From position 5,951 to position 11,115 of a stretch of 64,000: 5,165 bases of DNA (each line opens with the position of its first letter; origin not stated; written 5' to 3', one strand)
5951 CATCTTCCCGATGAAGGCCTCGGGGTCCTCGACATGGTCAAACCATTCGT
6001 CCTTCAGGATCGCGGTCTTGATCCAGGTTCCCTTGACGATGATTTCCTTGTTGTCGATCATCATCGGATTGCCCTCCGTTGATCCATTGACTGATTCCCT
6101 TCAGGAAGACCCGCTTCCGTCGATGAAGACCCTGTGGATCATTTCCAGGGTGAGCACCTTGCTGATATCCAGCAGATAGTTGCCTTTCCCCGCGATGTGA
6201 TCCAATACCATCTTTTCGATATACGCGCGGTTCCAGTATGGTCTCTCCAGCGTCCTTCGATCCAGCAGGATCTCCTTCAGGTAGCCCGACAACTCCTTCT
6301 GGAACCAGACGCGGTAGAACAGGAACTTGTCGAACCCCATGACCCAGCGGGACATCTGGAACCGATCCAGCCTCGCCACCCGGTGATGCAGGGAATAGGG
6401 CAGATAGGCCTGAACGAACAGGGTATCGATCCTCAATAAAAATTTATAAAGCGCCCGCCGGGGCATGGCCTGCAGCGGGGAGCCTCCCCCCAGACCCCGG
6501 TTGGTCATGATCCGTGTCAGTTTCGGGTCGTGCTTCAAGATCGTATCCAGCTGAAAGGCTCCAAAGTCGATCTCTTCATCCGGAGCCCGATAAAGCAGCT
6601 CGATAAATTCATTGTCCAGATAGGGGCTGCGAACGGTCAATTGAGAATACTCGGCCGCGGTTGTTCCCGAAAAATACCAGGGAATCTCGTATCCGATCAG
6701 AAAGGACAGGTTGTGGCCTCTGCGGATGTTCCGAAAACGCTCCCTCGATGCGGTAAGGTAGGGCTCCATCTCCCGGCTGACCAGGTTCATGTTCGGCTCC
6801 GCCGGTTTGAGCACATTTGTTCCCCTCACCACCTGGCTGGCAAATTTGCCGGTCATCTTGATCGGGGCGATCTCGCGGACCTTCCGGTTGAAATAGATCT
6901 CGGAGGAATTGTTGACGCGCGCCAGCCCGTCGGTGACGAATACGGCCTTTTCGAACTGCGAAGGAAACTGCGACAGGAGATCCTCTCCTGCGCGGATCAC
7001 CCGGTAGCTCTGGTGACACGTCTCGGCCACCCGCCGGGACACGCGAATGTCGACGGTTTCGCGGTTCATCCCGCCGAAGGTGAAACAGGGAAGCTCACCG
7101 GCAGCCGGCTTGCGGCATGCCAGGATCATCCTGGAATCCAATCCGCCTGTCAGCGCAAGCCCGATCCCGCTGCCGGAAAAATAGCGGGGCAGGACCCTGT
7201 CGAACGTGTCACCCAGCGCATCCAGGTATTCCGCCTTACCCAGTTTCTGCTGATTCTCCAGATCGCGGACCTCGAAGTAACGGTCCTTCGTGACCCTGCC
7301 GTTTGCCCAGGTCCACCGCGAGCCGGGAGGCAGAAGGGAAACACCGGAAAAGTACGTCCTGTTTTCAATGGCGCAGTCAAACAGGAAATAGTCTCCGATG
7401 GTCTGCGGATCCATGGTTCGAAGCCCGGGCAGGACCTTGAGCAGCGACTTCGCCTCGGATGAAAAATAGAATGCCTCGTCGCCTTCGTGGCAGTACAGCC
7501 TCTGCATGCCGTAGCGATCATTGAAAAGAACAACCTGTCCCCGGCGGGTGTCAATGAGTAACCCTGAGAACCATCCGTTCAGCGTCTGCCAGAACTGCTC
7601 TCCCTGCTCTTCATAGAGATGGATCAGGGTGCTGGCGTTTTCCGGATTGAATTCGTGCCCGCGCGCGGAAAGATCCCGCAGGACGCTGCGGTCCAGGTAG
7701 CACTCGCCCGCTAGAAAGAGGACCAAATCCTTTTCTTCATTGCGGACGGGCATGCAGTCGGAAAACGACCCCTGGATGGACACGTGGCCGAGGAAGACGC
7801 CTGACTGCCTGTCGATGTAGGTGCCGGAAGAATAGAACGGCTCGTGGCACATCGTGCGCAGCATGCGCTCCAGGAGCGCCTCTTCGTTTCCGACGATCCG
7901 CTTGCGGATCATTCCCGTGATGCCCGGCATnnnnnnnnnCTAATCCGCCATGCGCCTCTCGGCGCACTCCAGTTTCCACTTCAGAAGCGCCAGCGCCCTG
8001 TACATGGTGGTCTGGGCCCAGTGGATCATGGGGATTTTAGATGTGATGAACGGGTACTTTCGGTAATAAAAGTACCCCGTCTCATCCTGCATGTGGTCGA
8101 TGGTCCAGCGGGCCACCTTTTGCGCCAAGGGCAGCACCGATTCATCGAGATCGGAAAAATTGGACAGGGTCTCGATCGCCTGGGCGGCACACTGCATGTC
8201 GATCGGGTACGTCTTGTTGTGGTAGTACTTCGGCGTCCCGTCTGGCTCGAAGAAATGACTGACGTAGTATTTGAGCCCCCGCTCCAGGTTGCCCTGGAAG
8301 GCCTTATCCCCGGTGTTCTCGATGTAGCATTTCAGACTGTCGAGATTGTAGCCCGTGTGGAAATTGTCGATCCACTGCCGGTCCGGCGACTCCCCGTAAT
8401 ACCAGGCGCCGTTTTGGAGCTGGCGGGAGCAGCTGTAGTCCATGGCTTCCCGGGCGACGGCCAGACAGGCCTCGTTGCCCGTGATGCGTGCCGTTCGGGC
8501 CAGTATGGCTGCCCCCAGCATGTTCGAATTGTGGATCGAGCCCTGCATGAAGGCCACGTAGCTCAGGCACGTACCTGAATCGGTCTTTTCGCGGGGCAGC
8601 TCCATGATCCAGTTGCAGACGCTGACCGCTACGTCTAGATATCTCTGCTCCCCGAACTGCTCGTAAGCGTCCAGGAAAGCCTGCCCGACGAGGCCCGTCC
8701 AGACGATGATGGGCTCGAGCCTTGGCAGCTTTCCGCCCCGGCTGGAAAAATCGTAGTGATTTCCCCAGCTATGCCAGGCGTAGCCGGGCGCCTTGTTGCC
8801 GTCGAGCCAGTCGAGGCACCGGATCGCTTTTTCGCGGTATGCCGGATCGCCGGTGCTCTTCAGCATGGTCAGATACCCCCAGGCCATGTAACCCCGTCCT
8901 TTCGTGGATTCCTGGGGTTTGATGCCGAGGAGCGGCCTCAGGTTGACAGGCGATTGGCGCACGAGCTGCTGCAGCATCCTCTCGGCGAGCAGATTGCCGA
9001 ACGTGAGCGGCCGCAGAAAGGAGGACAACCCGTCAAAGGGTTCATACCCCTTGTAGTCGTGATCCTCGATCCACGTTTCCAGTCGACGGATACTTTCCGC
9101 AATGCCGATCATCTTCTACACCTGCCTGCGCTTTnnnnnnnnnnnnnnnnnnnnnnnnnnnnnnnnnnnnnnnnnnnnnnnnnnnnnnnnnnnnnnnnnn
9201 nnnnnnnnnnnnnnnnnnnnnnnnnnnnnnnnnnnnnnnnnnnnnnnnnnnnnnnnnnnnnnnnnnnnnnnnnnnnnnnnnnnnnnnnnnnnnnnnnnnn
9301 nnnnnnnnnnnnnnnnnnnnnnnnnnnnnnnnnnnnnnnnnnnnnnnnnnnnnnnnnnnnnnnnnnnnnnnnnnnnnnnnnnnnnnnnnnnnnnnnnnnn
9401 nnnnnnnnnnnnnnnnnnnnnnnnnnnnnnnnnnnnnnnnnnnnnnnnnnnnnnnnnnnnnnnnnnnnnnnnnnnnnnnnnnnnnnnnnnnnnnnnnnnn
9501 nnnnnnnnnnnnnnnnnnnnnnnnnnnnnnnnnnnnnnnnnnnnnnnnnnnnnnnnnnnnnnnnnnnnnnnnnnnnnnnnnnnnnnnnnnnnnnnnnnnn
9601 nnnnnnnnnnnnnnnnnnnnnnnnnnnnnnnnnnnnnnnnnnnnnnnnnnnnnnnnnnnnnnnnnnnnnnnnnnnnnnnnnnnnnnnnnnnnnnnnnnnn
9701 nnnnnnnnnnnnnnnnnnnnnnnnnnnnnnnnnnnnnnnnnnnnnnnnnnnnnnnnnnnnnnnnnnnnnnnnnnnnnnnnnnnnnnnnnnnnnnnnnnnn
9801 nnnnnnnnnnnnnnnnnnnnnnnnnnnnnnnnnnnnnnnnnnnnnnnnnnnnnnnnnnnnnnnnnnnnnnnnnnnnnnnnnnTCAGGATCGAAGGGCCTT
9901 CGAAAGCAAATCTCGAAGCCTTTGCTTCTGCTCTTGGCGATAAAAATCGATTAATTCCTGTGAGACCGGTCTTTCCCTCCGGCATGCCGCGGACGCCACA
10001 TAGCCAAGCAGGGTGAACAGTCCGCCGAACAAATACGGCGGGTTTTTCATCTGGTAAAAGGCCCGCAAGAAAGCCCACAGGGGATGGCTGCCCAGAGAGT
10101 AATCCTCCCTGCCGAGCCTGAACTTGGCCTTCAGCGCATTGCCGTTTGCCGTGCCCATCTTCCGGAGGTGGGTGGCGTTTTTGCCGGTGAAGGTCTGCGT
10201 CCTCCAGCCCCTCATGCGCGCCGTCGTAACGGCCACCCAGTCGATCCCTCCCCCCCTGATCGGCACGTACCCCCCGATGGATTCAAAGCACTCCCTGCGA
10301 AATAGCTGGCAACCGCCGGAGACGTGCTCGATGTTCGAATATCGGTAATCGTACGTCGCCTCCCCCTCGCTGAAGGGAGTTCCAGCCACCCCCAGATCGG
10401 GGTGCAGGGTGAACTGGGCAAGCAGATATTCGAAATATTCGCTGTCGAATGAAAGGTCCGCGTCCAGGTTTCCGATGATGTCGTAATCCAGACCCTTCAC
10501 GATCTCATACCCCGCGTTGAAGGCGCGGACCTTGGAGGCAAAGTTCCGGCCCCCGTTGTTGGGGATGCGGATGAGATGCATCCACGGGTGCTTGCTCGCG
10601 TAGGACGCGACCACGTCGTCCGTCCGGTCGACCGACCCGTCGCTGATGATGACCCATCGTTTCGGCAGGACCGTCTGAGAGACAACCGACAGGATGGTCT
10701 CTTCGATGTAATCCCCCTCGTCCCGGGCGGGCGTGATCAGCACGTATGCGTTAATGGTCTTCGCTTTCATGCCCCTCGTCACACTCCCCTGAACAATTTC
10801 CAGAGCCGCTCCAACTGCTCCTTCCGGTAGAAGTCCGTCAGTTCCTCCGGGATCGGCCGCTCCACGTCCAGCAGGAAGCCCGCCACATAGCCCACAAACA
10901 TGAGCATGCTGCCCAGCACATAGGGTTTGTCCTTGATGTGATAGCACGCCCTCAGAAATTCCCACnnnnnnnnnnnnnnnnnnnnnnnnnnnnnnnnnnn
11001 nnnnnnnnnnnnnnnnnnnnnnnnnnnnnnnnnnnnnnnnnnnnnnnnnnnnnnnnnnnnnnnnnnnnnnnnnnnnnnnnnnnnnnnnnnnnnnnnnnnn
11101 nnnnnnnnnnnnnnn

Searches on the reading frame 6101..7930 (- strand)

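Call 56: search_protein_families(library=pfam, proteins=[window:6101-7930:-], max_evalue=0.00001)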
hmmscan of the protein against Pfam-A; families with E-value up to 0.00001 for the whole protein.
window:6101-7930:- (609 aa): 3 families
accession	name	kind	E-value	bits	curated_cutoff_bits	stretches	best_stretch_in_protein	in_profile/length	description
PF13537.11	GATase_7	-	2e-18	67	25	1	52-164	6-122/123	Glutamine amidotransferase domain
PF13522.11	GATase_6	-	2.6e-12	47.3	27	1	43-159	10-130/130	Glutamine amidotransferase domain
PF00733.27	Asn_synthase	-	5.2e-12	46.5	21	0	254-372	18-136/354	Asparagine synthase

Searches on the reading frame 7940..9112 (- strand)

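Call 56: search_protein_families(library=pfam, proteins=[window:7940-9112:-], max_evalue=0.00001)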
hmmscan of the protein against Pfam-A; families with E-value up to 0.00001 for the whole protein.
window:7940-9112:- (390 aa): 1 family
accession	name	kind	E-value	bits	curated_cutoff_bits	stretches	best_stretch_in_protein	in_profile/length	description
PF07470.19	Glyco_hydro_88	-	6.1e-06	25.9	26.6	0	140-250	32-132/352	Glycosyl Hydrolase Family 88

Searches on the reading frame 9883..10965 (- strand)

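Call 56: search_protein_families(library=pfam, proteins=[window:9883-10965:-], max_evalue=0.00001)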
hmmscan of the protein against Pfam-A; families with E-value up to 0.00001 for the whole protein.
window:9883-10965:- (360 aa): 2 families
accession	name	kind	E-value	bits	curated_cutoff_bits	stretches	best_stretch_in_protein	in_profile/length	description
PF00535.33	Glycos_transf_2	-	1.3e-18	67.9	23.3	1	76-212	2-130/168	Glycosyl transferase family 2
PF13641.12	Glyco_tranf_2_3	-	6.6e-10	39.8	27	1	75-197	4-122/230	Glycosyltransferase like family 2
